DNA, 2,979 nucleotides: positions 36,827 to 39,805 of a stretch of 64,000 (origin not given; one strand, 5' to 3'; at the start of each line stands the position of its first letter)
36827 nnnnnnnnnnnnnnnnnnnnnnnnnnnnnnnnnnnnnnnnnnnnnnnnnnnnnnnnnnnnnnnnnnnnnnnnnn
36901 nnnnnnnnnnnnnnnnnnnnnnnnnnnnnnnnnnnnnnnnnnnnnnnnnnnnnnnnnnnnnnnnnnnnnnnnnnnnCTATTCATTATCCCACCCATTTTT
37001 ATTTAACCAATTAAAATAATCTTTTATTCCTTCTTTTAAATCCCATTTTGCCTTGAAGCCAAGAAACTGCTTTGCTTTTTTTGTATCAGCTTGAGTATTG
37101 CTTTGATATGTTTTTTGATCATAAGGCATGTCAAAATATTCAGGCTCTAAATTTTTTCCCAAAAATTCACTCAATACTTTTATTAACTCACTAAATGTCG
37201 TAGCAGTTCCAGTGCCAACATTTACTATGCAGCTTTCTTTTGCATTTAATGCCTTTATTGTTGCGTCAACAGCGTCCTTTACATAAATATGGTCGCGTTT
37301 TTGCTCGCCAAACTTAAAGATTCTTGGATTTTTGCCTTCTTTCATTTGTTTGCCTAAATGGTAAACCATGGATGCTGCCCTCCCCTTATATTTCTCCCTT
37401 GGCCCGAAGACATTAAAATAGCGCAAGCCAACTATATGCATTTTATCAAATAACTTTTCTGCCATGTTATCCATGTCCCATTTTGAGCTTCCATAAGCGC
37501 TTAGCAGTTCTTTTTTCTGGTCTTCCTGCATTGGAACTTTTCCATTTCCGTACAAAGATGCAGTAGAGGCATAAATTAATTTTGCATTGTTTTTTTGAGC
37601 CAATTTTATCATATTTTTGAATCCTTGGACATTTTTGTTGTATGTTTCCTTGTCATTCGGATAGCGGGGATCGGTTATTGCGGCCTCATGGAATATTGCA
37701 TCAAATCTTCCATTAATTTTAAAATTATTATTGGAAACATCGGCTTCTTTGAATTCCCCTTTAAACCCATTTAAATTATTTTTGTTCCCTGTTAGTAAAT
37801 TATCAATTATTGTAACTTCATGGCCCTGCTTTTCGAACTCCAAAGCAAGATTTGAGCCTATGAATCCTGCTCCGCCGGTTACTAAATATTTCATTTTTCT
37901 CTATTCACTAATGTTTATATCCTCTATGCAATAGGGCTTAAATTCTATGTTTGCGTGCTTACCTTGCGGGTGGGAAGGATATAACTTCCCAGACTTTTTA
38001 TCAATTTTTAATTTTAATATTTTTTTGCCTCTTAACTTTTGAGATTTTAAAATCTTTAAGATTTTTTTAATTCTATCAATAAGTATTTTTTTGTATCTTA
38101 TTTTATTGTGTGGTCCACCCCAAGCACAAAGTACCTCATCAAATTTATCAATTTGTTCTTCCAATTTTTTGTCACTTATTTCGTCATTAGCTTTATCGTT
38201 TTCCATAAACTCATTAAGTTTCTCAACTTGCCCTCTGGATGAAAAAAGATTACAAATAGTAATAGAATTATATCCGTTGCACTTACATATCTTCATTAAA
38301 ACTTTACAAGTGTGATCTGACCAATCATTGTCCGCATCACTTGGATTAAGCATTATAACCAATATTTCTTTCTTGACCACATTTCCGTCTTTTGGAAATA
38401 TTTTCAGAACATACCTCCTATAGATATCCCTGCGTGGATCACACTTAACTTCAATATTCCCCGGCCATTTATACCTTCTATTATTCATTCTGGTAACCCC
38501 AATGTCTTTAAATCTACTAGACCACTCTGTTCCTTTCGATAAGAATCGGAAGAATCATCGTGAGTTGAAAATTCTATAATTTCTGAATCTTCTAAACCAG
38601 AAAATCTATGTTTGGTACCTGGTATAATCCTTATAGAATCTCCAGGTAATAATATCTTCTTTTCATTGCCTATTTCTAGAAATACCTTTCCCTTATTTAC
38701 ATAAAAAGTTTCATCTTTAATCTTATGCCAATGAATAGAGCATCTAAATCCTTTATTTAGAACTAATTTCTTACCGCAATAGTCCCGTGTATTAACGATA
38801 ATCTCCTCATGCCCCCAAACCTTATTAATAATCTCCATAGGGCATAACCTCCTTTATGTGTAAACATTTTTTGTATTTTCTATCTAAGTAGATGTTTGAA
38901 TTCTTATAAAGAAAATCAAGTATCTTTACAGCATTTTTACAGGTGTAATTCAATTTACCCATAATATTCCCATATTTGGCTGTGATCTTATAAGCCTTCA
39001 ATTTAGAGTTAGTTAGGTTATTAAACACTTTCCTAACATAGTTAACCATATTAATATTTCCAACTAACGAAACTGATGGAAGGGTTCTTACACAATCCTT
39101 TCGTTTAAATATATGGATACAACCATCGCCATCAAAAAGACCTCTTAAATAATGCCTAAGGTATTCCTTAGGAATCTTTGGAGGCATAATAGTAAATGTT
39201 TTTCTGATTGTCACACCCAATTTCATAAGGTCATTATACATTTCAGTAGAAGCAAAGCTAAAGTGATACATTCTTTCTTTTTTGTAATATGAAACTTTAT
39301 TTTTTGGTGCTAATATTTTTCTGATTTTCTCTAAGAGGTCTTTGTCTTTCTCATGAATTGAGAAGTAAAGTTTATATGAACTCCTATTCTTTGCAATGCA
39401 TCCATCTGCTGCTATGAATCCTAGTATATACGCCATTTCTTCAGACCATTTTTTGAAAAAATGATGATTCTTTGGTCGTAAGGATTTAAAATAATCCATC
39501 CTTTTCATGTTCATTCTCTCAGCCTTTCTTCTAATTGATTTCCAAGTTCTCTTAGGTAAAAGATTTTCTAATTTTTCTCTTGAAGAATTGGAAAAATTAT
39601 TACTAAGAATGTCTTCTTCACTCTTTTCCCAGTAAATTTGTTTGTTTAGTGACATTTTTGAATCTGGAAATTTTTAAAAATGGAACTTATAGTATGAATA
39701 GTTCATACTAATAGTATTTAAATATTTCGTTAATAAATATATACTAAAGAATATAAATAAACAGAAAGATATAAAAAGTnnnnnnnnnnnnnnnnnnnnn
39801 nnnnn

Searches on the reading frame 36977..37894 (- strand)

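Call 8: search_protein_families(library=pfam, proteins=[window:36977-37894:-], max_evalue=0.001)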
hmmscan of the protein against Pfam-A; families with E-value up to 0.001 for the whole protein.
window:36977-37894:- (305 aa): 6 families
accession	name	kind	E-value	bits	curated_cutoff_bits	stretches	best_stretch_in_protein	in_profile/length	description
PF01370.27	Epimerase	-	7.8e-45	153.6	20.9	1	4-227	2-240/240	NAD dependent epimerase/dehydratase family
PF16363.11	GDP_Man_Dehyd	-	3.8e-31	109.2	27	1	4-292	1-331/332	GDP-mannose 4,6 dehydratase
PF04321.23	RmlD_sub_bind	-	2.7e-14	53.3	27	1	1-169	1-155/287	RmlD substrate binding domain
PF01073.25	3Beta_HSD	-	5.7e-13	49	22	1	4-217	1-230/280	3-beta hydroxysteroid dehydrogenase/isomerase family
PF07993.18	NAD_binding_4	-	6.6e-10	39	20.1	1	60-173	85-216/258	Male sterility protein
PF02719.21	Polysacc_synt_2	-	0.00021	21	20.2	0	4-250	2-252/293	Polysaccharide biosynthesis protein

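Call 51: search_protein_families(library=ncbifam, proteins=[window:36977-37894:-], max_evalue=0.00001)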
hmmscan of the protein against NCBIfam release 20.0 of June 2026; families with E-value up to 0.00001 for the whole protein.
window:36977-37894:- (305 aa): 22 families
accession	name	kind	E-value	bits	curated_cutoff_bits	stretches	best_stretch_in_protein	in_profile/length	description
TIGR02197.1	heptose_epim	equivalog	6.1e-79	265.5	274.6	1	4-299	2-315/316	ADP-glyceromanno-heptose 6-epimerase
NF008360.0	PRK11150.1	equivalog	9.7e-49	166.2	452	1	4-300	3-309/310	ADP-glyceromanno-heptose 6-epimerase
TIGR01179.1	galE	equivalog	2.3e-39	135.2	262.3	1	3-300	2-328/332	UDP-glucose 4-epimerase GalE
TIGR04180.1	EDH_00030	hypoth_equivalog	6.9e-24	84.4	475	1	4-284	2-296/297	NAD-dependent 4,6-dehydratase LegB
TIGR01181.1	dTDP_gluc_dehyt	equivalog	2.3e-23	82.8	365.1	1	2-302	1-316/321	dTDP-glucose 4,6-dehydratase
NF011728.1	PRK15181.1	equivalog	4.8e-23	81.7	760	1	2-297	17-337/348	Vi polysaccharide biosynthesis UDP-N-acetylglucosaminuronic acid C-4 epimerase TviC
NF007956.0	PRK10675.1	subfamily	5e-20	71.9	394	1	1-165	1-183/338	UDP-glucose 4-epimerase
TIGR03466.1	HpnA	hypoth_equivalog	8.8e-18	64.3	367.65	1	1-150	1-157/327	hopanoid-associated sugar epimerase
NF042422.1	oxyalk_red_OleD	equivalog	3.3e-14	53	580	1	1-221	1-220/329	2-alkyl-3-oxoalkanoate reductase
NF042423.1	oxyalk_red_Shew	equivalog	1.5e-12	47.2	580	1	2-216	10-221/331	2-alkyl-3-oxoalkanoate reductase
TIGR01746.1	Thioester-redct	subfamily_domain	2.9e-12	46.5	213.35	1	61-250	86-285/371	thioester reductase domain-containing protein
NF043036.1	ErythonDh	equivalog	1.8e-11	43.8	325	1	1-138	1-153/321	D-erythronate dehydrogenase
NF047922.1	GDPFucSynFcl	equivalog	2.5e-10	40.3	500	1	5-299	7-303/308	GDP-L-fucose synthase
TIGR01214.1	rmlD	equivalog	8.7e-10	38.2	224.05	1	3-166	2-154/285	dTDP-4-dehydrorhamnose reductase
TIGR01777.1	yfcH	hypoth_equivalog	3.3e-09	36.8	207.35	1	4-247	2-243/292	TIGR01777 family oxidoreductase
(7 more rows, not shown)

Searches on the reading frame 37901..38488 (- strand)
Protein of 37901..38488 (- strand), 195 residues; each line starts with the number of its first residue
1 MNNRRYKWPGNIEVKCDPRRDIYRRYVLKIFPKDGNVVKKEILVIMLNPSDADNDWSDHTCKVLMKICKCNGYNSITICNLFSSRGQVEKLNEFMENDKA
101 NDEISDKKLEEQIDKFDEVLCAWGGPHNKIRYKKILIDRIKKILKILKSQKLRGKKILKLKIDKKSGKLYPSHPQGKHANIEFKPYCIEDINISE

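Call 8: search_protein_families(library=pfam, proteins=[window:37901-38488:-], max_evalue=0.001)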
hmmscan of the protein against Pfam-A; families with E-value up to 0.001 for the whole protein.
window:37901-38488:- (195 aa): 1 family
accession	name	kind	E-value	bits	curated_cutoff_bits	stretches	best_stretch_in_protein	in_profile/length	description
PF07799.17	DUF1643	-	1.2e-21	77.6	22.5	1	25-174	1-133/134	Protein of unknown function (DUF1643)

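Call 51: search_protein_families(library=ncbifam, proteins=[window:37901-38488:-], max_evalue=0.00001)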
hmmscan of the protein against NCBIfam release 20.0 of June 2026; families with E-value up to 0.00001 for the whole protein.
window:37901-38488:- (195 aa): 0 families

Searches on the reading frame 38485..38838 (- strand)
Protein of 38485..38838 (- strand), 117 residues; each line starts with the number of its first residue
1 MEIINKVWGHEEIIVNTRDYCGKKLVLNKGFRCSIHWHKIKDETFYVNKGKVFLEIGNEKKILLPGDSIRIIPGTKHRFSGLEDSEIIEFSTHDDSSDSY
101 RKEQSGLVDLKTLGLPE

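Call 8: search_protein_families(library=pfam, proteins=[window:38485-38838:-], max_evalue=0.001)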
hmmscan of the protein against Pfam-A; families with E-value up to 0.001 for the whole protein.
window:38485-38838:- (117 aa): 3 families
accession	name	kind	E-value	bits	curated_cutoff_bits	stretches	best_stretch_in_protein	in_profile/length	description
PF07883.17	Cupin_2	-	2e-10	40.7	27.2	1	27-84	5-61/70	Cupin domain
PF07385.18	Lyx_isomer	-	3.6e-05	23.5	20.8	0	61-104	156-201/222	D-lyxose isomerase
PF01050.24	MannoseP_isomer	-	0.0002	22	23.6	1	6-80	14-88/116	Mannose-6-phosphate isomerase C-terminal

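Call 51: search_protein_families(library=ncbifam, proteins=[window:38485-38838:-], max_evalue=0.00001)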
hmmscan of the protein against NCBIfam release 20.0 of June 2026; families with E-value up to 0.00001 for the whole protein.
window:38485-38838:- (117 aa): 0 families

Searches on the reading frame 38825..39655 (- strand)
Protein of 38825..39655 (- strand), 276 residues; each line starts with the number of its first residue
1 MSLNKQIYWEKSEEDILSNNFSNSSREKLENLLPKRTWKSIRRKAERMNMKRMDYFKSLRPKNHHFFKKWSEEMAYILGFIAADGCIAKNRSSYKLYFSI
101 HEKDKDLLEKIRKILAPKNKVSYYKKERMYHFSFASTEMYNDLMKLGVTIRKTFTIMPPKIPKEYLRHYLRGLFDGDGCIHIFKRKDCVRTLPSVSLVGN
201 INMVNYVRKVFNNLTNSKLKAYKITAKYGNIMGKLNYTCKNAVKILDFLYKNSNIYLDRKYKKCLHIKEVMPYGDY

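Call 8: search_protein_families(library=pfam, proteins=[window:38825-39655:-], max_evalue=0.001)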
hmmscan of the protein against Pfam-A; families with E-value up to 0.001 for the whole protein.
window:38825-39655:- (276 aa): 2 families
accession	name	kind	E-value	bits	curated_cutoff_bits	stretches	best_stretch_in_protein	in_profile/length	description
PF14528.11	LAGLIDADG_3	-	1.6e-11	44.8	22.5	1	72-125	2-53/82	LAGLIDADG-like domain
PF00961.24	LAGLIDADG_1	-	6.8e-09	37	23.1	1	77-144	1-79/102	LAGLIDADG endonuclease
